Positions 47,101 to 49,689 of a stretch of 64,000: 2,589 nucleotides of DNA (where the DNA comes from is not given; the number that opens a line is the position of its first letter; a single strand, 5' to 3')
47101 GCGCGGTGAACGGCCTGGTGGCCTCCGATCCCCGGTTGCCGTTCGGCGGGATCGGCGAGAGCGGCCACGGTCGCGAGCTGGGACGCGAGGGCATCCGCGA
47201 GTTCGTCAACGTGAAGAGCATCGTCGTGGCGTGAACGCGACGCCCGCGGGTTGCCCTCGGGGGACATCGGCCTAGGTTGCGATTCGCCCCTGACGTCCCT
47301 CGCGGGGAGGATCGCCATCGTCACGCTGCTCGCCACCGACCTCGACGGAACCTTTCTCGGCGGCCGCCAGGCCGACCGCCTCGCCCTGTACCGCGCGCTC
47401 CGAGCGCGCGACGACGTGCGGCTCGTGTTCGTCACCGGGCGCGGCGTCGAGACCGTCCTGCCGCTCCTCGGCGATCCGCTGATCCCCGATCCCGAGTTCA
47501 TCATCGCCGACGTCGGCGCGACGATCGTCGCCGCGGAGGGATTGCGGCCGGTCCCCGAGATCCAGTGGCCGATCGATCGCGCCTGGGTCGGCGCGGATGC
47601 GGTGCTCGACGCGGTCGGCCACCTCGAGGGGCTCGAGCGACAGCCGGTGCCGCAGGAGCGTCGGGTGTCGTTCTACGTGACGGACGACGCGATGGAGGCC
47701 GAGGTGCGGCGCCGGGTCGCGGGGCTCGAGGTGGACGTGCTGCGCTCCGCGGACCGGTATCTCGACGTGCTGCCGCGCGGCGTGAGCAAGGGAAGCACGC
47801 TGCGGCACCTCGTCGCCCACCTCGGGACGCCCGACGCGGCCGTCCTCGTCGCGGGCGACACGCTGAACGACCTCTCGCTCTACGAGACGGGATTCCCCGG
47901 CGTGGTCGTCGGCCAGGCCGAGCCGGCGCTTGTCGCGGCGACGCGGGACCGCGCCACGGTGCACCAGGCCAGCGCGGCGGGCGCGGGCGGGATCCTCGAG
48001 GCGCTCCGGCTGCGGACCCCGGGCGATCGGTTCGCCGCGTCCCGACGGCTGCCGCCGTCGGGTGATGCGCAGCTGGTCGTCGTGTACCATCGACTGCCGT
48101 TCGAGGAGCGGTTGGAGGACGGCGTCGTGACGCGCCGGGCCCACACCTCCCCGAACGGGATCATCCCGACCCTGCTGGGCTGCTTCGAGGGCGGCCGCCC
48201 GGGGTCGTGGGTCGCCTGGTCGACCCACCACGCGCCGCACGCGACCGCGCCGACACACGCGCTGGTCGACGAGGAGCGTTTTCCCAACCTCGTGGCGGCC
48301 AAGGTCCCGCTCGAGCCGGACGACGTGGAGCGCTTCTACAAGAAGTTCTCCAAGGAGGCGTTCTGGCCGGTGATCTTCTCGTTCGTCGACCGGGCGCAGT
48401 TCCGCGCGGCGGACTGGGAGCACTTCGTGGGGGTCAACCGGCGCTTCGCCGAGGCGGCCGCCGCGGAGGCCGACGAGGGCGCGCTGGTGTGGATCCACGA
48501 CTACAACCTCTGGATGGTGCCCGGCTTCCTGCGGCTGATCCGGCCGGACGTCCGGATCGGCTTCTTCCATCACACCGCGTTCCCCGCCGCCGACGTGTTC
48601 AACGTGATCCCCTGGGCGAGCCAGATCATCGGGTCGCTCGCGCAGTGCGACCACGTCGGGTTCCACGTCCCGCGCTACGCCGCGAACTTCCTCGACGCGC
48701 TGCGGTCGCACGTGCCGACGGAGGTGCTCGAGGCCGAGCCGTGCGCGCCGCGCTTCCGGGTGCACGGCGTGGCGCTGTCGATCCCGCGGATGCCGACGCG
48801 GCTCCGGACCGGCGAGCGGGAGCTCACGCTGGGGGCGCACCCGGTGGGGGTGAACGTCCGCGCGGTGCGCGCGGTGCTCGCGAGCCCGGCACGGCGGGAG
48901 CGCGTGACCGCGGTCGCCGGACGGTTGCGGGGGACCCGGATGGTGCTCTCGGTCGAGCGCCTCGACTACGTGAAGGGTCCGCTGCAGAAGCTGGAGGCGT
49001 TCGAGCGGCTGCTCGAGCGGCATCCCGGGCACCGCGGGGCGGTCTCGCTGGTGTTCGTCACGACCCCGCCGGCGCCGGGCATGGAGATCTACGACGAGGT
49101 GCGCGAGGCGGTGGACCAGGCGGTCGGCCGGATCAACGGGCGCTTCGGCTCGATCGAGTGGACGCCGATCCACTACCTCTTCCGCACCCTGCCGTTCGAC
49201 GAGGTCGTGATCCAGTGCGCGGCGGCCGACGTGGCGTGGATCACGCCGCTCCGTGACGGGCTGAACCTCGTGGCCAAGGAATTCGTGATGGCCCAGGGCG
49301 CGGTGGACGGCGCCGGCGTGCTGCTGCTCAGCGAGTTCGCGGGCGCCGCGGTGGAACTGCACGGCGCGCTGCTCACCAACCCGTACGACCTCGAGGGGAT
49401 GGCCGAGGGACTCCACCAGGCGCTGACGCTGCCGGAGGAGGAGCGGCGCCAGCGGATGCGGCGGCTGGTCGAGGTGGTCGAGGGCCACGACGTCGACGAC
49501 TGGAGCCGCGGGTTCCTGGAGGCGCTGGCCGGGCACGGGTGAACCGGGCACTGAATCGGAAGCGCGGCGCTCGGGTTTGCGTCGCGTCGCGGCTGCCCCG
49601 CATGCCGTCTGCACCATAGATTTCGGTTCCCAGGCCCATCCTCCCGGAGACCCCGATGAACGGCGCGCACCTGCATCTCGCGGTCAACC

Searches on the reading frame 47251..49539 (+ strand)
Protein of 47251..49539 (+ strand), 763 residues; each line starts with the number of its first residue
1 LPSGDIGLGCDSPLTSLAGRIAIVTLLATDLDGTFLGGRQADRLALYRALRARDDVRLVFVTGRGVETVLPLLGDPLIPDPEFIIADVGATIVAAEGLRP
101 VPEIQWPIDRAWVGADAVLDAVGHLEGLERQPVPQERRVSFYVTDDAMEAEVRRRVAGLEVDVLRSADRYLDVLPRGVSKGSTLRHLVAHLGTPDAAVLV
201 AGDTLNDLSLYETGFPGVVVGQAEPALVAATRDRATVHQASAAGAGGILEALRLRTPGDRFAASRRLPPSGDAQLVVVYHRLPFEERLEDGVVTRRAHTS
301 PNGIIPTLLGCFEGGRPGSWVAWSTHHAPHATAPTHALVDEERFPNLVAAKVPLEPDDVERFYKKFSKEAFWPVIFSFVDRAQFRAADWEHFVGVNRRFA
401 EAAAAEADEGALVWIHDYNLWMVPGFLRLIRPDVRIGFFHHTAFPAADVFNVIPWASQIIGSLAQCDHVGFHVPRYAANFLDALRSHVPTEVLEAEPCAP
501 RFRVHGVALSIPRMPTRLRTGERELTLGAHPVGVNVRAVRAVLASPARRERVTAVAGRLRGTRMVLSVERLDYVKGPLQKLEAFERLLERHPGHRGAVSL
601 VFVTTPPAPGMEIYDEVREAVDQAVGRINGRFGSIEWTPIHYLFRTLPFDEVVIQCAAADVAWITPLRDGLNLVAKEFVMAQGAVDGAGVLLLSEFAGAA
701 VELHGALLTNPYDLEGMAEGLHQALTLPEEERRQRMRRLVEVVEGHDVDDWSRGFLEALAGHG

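Call 52: search_protein_families(library=pfam, proteins=[window:47251-49539:+], max_evalue=0.00001)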
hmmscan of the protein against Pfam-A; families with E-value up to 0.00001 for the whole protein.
window:47251-49539:+ (763 aa): 3 families
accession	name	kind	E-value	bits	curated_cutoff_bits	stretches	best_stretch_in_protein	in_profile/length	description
PF00982.27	Glyco_transf_20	-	2.6e-122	409.4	32.5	1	275-759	3-471/473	Glycosyltransferase family 20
PF05116.19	S6PP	-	4.1e-48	164.6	20.3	1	25-253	3-243/247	Sucrose-6F-phosphate phosphohydrolase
PF08282.18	Hydrolase_3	-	1.1e-13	52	20.9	1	151-232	160-240/255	haloacid dehalogenase-like hydrolase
